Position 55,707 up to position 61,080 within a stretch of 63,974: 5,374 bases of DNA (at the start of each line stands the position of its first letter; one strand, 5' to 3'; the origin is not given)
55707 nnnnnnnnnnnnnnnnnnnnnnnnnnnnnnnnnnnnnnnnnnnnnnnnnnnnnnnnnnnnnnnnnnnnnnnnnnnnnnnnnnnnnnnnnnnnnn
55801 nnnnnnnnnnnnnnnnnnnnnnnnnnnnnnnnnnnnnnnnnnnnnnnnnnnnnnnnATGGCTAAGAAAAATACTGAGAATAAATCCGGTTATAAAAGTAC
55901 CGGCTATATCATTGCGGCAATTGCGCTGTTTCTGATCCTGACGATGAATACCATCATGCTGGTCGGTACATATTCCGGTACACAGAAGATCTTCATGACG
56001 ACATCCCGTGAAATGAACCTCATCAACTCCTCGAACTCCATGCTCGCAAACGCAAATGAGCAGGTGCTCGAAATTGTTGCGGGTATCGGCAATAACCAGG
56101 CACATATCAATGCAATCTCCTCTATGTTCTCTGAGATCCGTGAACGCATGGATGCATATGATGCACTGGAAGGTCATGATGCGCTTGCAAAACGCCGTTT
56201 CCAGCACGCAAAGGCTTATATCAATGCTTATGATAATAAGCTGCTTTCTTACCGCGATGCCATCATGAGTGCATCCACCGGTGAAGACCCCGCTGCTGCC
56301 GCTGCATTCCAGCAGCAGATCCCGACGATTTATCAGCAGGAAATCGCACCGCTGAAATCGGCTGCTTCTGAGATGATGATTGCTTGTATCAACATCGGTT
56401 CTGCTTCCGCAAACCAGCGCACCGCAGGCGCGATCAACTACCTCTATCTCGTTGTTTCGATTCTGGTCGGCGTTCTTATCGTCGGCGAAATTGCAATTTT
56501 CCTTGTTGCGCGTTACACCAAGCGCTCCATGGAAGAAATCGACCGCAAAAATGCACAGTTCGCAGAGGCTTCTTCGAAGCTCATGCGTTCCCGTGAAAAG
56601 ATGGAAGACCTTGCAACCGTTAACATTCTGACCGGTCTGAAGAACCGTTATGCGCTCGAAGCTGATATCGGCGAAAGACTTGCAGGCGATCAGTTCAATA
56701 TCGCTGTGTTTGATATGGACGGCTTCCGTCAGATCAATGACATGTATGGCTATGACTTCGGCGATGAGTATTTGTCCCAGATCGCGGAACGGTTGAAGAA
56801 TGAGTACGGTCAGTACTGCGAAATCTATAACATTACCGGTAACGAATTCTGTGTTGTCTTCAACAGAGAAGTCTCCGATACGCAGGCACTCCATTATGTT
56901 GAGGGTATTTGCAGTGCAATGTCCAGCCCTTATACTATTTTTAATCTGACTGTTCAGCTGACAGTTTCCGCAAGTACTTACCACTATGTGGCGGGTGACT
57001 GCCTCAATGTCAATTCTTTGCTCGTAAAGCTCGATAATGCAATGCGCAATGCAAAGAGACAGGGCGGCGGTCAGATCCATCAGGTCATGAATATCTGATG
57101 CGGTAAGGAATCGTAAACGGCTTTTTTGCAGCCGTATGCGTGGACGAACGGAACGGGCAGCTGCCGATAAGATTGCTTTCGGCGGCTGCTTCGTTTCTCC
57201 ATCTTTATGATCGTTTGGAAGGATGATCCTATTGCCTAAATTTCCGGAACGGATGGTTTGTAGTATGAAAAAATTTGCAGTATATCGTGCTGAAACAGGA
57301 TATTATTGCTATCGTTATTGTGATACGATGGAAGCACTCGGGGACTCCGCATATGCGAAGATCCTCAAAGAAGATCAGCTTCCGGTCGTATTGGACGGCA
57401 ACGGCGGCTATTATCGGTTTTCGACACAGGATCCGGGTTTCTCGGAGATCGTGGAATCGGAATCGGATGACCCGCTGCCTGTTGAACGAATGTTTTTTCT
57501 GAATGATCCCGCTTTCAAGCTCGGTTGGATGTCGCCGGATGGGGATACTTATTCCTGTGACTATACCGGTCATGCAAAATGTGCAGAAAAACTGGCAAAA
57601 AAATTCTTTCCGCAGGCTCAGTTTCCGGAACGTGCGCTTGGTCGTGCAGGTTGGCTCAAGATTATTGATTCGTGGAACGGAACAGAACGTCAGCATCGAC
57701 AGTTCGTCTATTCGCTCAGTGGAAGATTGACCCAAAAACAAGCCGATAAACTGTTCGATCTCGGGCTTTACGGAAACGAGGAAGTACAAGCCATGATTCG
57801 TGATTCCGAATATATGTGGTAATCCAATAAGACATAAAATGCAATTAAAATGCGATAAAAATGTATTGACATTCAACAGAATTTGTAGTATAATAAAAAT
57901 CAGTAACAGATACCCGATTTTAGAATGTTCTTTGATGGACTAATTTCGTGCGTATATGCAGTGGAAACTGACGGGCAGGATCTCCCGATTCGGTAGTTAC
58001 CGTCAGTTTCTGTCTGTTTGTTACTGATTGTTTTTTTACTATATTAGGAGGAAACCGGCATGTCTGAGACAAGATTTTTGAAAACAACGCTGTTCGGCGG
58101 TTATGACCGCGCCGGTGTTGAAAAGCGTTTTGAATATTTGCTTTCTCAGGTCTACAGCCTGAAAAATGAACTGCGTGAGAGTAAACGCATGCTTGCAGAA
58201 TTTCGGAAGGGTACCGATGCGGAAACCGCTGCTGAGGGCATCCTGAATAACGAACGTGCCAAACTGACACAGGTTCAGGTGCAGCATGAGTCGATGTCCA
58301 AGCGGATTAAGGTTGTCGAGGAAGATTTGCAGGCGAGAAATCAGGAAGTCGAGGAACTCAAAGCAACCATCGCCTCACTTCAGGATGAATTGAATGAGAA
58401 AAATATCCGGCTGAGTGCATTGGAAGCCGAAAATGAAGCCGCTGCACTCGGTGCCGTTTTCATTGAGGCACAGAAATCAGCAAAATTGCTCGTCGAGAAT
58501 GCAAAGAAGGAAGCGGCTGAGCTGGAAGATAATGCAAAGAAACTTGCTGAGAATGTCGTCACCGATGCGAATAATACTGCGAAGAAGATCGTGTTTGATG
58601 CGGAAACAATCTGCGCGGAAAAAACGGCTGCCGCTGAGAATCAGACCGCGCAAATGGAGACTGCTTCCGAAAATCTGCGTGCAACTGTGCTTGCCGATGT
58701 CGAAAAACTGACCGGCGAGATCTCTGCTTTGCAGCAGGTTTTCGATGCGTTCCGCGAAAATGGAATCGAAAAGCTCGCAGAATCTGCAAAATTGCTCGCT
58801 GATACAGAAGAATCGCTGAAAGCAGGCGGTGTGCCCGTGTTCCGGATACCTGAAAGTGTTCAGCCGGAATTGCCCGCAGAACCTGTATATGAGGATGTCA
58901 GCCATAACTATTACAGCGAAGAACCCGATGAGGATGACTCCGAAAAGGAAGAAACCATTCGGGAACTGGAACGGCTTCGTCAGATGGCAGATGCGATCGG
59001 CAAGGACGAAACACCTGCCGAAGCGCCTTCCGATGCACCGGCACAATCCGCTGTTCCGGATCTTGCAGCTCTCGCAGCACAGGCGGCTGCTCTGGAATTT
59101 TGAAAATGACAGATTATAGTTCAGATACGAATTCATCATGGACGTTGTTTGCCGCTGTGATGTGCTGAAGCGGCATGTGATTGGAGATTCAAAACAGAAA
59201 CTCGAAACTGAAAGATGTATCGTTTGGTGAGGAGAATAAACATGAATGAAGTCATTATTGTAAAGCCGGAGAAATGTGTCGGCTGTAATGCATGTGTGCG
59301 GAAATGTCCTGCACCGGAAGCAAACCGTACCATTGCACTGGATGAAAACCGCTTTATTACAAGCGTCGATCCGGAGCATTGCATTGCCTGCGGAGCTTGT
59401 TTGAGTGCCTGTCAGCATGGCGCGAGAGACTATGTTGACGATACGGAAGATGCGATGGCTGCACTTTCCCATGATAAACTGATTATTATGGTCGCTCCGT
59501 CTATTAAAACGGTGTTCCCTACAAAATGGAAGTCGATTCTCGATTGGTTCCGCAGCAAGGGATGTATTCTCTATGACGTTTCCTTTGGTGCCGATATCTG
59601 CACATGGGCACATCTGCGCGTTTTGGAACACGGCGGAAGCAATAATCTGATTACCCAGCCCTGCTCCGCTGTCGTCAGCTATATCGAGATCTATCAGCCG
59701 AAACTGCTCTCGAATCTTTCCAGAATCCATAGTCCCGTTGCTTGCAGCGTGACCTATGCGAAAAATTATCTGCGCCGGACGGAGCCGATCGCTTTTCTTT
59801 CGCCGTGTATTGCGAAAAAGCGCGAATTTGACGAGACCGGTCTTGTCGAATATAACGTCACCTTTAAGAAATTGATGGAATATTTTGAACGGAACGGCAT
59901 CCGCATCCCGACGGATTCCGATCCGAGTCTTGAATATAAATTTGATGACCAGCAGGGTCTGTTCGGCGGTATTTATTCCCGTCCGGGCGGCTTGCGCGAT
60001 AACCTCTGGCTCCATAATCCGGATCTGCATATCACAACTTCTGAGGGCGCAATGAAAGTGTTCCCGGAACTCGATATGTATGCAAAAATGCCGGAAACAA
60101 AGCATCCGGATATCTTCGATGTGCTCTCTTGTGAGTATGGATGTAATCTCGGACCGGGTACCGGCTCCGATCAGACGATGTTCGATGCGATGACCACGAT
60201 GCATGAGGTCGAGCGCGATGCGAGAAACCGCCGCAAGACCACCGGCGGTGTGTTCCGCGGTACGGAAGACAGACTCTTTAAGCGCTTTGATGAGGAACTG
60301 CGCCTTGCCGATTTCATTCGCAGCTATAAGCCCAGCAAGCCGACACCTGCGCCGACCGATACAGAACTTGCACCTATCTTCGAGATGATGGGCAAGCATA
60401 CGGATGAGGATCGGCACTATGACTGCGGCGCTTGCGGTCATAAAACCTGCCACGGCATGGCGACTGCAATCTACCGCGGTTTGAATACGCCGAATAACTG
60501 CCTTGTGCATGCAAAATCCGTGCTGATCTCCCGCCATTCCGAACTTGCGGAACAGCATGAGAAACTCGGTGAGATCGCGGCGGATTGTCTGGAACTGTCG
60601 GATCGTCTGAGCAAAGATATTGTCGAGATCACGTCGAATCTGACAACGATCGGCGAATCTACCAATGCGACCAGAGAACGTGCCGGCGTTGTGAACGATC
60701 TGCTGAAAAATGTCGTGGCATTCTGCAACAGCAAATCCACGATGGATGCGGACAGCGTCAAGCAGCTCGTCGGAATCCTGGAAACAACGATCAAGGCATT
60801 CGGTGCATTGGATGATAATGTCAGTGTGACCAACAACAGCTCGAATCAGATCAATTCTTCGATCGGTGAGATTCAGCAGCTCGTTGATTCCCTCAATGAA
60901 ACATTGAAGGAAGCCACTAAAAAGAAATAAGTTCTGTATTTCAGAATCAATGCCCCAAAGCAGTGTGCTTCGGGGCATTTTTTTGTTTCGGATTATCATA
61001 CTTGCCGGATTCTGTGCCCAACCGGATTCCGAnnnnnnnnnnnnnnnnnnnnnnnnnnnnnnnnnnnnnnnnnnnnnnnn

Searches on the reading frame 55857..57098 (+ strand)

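Call 31: search_protein_families(library=pfam, proteins=[window:55857-57098:+], max_evalue=0.001)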
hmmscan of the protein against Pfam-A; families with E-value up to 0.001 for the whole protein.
window:55857-57098:+ (413 aa): 1 family
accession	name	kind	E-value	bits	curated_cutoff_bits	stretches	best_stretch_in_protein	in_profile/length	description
PF00990.26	GGDEF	-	8.7e-21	74.8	23.8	1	257-404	5-159/161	Diguanylate cyclase, GGDEF domain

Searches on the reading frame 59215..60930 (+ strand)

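Call 76: search_protein_families(library=pfam, proteins=[window:59215-60930:+], max_evalue=0.0001)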
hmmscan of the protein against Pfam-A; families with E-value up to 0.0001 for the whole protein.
window:59215-60930:+ (571 aa): 9 families
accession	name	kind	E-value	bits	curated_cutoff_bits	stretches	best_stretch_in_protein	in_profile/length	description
PF02906.19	Fe_hyd_lg_C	-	4.9e-21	75.9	22.1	1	88-314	2-245/245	Iron only hydrogenase large subunit, C-terminal domain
PF13237.11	Fer4_10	-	3e-09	37.1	25.5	1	14-66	2-52/53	4Fe-4S dicluster domain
PF00037.32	Fer4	-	1.4e-08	34.6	21.1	1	51-71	3-23/24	4Fe-4S binding domain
PF12838.12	Fer4_7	-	4.3e-08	33.9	27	1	20-70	1-52/52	4Fe-4S dicluster domain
PF04060.18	FeS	-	5.2e-08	32.9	23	1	402-430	4-32/33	Putative Fe-S cluster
PF14697.11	Fer4_21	-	2.9e-07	31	35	0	50-88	2-40/59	4Fe-4S dicluster domain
PF12797.12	Fer4_2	-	3.3e-06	27.1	24.5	0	50-66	4-20/22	4Fe-4S binding domain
PF13187.11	Fer4_9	-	4.6e-06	27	27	1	20-70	1-51/52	4Fe-4S dicluster domain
PF13183.11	Fer4_8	-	3.5e-05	24.7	27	0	54-73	3-22/68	4Fe-4S dicluster domain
